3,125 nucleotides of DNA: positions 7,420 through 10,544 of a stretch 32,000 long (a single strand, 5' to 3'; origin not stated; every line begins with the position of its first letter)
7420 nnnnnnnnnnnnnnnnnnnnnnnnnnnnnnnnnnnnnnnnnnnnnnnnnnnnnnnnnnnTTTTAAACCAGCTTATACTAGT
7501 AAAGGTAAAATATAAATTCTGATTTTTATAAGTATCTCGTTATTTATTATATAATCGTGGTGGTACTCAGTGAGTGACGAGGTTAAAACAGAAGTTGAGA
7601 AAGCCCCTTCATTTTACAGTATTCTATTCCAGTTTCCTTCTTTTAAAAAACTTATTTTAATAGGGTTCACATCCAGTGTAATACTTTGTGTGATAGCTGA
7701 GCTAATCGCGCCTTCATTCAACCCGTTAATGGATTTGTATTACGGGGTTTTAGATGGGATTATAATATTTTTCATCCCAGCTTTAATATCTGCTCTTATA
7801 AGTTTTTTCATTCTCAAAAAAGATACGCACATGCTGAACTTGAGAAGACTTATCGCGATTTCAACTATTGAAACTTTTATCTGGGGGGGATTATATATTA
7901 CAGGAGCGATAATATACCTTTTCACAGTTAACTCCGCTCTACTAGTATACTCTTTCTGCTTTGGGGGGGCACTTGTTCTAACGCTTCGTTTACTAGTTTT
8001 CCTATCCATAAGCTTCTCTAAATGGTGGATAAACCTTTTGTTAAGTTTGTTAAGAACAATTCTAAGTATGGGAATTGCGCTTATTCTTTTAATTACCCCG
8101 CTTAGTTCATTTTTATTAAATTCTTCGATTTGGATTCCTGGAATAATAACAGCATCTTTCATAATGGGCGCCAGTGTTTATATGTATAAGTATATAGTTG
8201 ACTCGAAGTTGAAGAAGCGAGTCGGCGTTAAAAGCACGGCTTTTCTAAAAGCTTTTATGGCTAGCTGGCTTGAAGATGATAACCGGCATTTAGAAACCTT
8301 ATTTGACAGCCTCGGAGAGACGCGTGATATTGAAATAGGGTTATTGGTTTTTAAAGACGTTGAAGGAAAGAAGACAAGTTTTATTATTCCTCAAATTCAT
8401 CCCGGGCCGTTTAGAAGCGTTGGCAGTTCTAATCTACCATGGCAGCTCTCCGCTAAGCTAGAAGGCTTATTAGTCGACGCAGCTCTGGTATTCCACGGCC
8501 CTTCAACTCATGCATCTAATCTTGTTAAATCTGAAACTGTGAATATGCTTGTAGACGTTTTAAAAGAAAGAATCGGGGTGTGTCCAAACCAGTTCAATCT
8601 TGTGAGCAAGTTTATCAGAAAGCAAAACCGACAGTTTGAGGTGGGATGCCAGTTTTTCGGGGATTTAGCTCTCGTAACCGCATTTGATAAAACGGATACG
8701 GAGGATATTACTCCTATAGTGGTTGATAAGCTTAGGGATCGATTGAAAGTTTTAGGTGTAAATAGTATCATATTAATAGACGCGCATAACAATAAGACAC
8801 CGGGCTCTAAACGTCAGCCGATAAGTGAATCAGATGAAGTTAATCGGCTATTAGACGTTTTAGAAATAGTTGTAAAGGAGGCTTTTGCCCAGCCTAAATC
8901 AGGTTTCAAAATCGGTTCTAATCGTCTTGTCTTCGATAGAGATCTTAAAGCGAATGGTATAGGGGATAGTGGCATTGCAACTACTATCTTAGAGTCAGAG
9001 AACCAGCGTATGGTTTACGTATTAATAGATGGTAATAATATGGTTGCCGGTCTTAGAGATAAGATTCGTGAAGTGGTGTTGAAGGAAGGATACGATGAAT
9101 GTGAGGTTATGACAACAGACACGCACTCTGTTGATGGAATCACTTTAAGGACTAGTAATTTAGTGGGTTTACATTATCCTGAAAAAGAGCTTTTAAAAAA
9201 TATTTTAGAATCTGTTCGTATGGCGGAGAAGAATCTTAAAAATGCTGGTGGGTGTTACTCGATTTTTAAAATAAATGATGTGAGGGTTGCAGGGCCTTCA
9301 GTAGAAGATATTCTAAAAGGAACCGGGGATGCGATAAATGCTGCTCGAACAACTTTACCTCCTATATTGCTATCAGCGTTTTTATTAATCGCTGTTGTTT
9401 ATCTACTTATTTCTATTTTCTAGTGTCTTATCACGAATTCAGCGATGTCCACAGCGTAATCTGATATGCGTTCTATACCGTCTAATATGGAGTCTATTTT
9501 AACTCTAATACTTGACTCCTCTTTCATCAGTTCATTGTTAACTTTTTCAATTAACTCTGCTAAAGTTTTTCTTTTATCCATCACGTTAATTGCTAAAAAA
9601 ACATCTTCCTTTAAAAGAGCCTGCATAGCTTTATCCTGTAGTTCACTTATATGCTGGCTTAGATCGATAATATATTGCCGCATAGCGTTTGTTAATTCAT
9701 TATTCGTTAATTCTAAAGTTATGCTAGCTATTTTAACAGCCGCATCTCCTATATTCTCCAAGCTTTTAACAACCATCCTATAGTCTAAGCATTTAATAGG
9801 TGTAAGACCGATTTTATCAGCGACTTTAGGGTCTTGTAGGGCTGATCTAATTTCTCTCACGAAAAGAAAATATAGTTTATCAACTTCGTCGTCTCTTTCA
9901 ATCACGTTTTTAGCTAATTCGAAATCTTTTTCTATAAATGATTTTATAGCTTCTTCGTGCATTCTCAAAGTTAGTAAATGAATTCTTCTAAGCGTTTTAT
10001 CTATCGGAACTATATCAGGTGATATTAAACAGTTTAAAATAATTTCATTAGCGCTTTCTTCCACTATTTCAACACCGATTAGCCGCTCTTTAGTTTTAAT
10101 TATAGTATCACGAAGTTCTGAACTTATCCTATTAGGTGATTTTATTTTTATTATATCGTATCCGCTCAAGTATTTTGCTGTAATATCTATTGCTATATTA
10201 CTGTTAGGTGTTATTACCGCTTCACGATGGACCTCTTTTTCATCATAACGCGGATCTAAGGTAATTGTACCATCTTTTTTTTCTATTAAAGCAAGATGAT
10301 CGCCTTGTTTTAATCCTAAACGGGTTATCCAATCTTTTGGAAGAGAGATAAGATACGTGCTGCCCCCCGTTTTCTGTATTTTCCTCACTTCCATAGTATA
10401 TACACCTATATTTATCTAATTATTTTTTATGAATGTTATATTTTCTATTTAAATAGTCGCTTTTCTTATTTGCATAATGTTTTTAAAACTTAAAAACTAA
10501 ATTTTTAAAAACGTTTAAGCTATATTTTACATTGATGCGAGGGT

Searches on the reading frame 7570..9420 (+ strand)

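Call 65: search_protein_families(library=pfam, proteins=[window:7570-9420:+], max_evalue=0.0001)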
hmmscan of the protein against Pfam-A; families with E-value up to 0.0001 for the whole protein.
window:7570-9420:+ (617 aa): 1 family
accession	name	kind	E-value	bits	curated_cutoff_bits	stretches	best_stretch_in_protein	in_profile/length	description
PF09843.14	DUF2070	-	9.5e-115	384.5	30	1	15-606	4-560/561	Predicted membrane protein (DUF2070)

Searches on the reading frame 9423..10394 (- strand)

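Call 65: search_protein_families(library=pfam, proteins=[window:9423-10394:-], max_evalue=0.0001)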
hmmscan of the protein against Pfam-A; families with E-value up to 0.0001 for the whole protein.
window:9423-10394:- (324 aa): 2 families
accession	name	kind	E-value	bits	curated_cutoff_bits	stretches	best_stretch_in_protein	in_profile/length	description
PF01895.24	PhoU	-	4.8e-24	85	23.5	2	135-225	1-88/89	PhoU domain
PF04014.23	MazE_antitoxin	-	1.4e-10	41.4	24.7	1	7-48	1-42/48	Antidote-toxin recognition MazE, bacterial antitoxin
